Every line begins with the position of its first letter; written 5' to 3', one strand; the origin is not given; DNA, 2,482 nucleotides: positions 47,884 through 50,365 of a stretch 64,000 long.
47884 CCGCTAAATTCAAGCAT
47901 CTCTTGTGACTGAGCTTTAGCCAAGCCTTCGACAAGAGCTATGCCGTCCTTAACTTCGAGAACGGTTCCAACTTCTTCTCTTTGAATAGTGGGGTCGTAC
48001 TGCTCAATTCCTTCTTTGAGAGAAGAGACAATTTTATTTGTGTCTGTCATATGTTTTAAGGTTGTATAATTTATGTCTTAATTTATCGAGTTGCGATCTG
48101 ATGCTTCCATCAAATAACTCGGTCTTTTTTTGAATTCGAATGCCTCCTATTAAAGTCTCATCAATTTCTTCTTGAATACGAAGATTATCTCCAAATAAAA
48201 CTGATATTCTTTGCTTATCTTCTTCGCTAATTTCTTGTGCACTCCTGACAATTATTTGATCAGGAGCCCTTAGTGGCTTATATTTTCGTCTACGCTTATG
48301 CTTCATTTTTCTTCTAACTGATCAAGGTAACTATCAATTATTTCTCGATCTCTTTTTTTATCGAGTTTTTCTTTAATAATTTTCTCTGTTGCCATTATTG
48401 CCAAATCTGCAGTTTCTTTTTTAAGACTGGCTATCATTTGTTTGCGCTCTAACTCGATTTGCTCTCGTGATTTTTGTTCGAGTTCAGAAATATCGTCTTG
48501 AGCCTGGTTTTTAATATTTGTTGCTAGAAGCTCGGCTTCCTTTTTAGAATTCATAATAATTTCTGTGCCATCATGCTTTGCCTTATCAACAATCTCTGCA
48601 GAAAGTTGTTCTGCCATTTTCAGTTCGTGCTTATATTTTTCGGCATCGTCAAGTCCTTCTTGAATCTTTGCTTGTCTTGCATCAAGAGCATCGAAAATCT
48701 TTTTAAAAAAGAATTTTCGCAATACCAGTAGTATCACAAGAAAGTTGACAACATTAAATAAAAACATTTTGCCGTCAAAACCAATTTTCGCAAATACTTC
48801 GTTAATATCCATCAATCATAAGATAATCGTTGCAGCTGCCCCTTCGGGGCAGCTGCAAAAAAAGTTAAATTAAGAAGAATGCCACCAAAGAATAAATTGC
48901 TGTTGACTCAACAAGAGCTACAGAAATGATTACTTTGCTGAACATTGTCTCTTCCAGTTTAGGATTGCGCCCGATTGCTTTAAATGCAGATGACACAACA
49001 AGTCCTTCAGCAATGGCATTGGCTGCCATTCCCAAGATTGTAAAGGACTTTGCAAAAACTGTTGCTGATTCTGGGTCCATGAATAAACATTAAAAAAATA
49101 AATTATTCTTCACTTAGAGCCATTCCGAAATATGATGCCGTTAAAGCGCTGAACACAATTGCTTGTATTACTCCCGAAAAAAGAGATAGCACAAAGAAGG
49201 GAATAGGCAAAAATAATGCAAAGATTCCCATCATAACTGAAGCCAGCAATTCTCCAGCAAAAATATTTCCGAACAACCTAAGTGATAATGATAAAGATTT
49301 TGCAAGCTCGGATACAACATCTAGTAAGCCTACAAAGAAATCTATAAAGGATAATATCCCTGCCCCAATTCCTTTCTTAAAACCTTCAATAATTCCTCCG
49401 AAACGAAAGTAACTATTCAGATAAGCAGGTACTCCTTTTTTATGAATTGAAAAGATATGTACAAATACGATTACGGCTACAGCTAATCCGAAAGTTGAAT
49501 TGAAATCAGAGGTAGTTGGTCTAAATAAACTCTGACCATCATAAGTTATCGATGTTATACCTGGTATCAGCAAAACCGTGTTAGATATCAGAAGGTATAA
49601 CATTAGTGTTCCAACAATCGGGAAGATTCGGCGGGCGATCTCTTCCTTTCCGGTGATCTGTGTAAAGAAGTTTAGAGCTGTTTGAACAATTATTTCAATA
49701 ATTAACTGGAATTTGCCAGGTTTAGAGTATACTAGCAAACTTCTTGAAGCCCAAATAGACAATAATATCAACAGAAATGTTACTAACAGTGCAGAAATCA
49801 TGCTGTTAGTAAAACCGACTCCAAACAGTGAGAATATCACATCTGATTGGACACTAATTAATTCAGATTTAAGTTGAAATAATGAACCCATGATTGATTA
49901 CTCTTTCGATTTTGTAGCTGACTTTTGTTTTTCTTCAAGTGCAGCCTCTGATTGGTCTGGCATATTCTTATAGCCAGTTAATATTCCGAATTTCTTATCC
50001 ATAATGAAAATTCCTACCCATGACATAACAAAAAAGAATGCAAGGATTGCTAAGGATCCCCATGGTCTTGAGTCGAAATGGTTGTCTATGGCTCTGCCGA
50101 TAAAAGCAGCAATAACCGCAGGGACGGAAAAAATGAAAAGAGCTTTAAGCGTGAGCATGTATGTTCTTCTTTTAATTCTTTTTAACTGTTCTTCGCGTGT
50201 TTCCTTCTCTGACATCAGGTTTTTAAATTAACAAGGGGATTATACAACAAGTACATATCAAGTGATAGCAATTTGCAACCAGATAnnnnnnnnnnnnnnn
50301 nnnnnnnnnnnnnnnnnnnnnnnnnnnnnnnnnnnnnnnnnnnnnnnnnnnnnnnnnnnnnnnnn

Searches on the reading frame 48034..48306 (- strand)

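Call 3: search_protein_families(library=pfam, proteins=[window:48034-48306:-], max_evalue=0.01)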
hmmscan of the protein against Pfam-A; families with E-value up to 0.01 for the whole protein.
window:48034-48306:- (90 aa): 1 family
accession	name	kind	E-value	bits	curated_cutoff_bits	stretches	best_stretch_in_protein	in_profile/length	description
PF00213.23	OSCP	-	1.4e-10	42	22.3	1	18-80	105-172/172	ATP synthase delta (OSCP) subunit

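Call 4: search_protein_families(library=ncbifam, proteins=[window:48034-48306:-], max_evalue=0.01)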
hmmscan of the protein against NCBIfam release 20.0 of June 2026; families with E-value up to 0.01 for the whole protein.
window:48034-48306:- (90 aa): 13 families
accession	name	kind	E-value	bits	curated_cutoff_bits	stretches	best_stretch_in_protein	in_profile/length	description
NF004403.0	PRK05758.2-4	equivalog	3.7e-11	43.4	148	1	18-81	109-177/180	F0F1 ATP synthase subunit delta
TIGR01145.1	ATP_synt_delta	equivalog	1.7e-10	41.4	57.5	1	16-80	103-172/172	ATP synthase F1 subunit delta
NF004401.0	PRK05758.2-1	equivalog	1.4e-09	38.3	116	1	17-80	109-177/178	F0F1 ATP synthase subunit delta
NF009975.0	PRK13436.1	equivalog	2.1e-09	37.7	129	1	26-81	119-178/180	F0F1 ATP synthase subunit delta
NF009967.0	PRK13430.1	equivalog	2.4e-09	36.8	200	1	19-80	204-269/271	F0F1 ATP synthase subunit delta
NF004402.0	PRK05758.2-2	equivalog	5.6e-09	36.3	115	1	18-80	111-177/179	F0F1 ATP synthase subunit delta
NF004399.0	PRK05758.1-1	equivalog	7.7e-08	32.4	160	1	15-80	105-175/179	F0F1 ATP synthase subunit delta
NF009961.0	PRK13428.1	equivalog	6.2e-07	28.9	328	1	20-80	379-443/445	F0F1 ATP synthase subunit B/delta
NF004404.0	PRK05758.2-5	equivalog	6.5e-07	29.6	221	1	16-80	107-175/177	F0F1 ATP synthase subunit delta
TIGR03321.1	alt_F1F0_F0_B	exception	6.5e-06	26.1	224.7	1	14-78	175-243/246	alternate F1F0 ATPase, F0 subunit B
NF009969.0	PRK13434.1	equivalog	7.2e-06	26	179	1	32-83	125-176/186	F0F1 ATP synthase subunit delta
NF004406.0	PRK05758.3-2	equivalog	0.00017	21.5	172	1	23-79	121-181/186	F0F1 ATP synthase subunit delta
NF009964.0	PRK13429.1-3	equivalog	0.0054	16.6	154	1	24-81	120-177/180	F0F1 ATP synthase subunit delta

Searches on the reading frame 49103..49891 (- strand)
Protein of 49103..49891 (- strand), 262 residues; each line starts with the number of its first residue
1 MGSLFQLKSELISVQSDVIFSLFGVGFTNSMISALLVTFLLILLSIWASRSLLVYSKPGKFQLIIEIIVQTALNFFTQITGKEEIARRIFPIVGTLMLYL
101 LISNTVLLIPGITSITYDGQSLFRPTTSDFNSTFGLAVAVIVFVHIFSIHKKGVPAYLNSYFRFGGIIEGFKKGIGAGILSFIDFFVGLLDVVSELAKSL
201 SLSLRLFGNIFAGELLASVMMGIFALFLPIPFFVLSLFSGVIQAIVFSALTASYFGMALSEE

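Call 3: search_protein_families(library=pfam, proteins=[window:49103-49891:-], max_evalue=0.01)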
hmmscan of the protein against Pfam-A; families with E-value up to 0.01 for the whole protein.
window:49103-49891:- (262 aa): 1 family
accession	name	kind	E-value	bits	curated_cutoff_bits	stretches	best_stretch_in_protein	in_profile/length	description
PF00119.25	ATP-synt_A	-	7.8e-36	124.4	33.9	1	32-255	2-216/217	ATP synthase A chain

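Call 4: search_protein_families(library=ncbifam, proteins=[window:49103-49891:-], max_evalue=0.01)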
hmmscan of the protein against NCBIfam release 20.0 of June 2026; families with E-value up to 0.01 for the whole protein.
window:49103-49891:- (262 aa): 12 families
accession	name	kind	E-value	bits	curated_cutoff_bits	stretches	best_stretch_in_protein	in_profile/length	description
NF004481.0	PRK05815.2-3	equivalog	2.2e-34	119.1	227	1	13-260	4-219/225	F0F1 ATP synthase subunit A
NF009954.0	PRK13420.1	equivalog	7.4e-28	97.8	272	1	14-258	6-216/229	F0F1 ATP synthase subunit A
NF004479.0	PRK05815.1-4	equivalog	1.3e-27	96.6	268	1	17-261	5-236/238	F0F1 ATP synthase subunit A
NF009955.0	PRK13421.1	equivalog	8.3e-27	94.1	302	2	190-261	148-219/231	F0F1 ATP synthase subunit A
NF004486.0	PRK05815.3-4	equivalog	8.9e-26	91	272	1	23-258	20-222/224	F0F1 ATP synthase subunit A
TIGR01131.1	ATP_synt_6_or_A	equivalog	9.5e-25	87.8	102.6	1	22-256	12-224/227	F0F1 ATP synthase subunit A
TIGR03306.1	altF1_A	exception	2.5e-24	86.1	302.1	1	27-258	16-215/217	alternate F1F0 ATPase, F0 subunit A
NF004477.0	PRK05815.1-1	equivalog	3.2e-22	79.3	280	1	27-260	40-266/268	F0F1 ATP synthase subunit A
NF004484.0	PRK05815.3-2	equivalog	1.1e-19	71.2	234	2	23-163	15-139/226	F0F1 ATP synthase subunit A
NF004482.0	PRK05815.2-4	equivalog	9.5e-16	58.2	225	1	23-259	25-248/252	F0F1 ATP synthase subunit A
NF004485.0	PRK05815.3-3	equivalog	1.1e-14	54.5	249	2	28-227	22-198/281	F0F1 ATP synthase subunit A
NF004487.0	PRK05815.3-5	equivalog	8.9e-07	28.5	224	1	182-260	141-238/269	F0F1 ATP synthase subunit A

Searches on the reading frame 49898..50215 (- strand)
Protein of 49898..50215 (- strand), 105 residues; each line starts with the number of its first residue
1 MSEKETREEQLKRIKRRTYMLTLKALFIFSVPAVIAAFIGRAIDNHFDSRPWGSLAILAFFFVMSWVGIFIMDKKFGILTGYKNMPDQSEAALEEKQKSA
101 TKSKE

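Call 3: search_protein_families(library=pfam, proteins=[window:49898-50215:-], max_evalue=0.01)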
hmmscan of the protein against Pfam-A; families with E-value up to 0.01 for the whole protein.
window:49898-50215:- (105 aa): 3 families
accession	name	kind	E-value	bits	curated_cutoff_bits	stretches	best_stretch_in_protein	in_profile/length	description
PF09527.15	ATPase_gene1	-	2.3e-05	24.8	26.6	1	28-58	10-40/54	Putative F0F1-ATPase subunit Ca2+/Mg2+ transporter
PF01040.23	UbiA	-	0.0069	16.1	34.2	1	13-85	108-177/250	UbiA prenyltransferase family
PF20990.2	DUF2207_C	-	0.0077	16.4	33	1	4-80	120-193/247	Predicted membrane protein (DUF2207) C-terminal domain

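Call 4: search_protein_families(library=ncbifam, proteins=[window:49898-50215:-], max_evalue=0.01)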
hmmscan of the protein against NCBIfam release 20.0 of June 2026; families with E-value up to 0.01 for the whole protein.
window:49898-50215:- (105 aa): 0 families
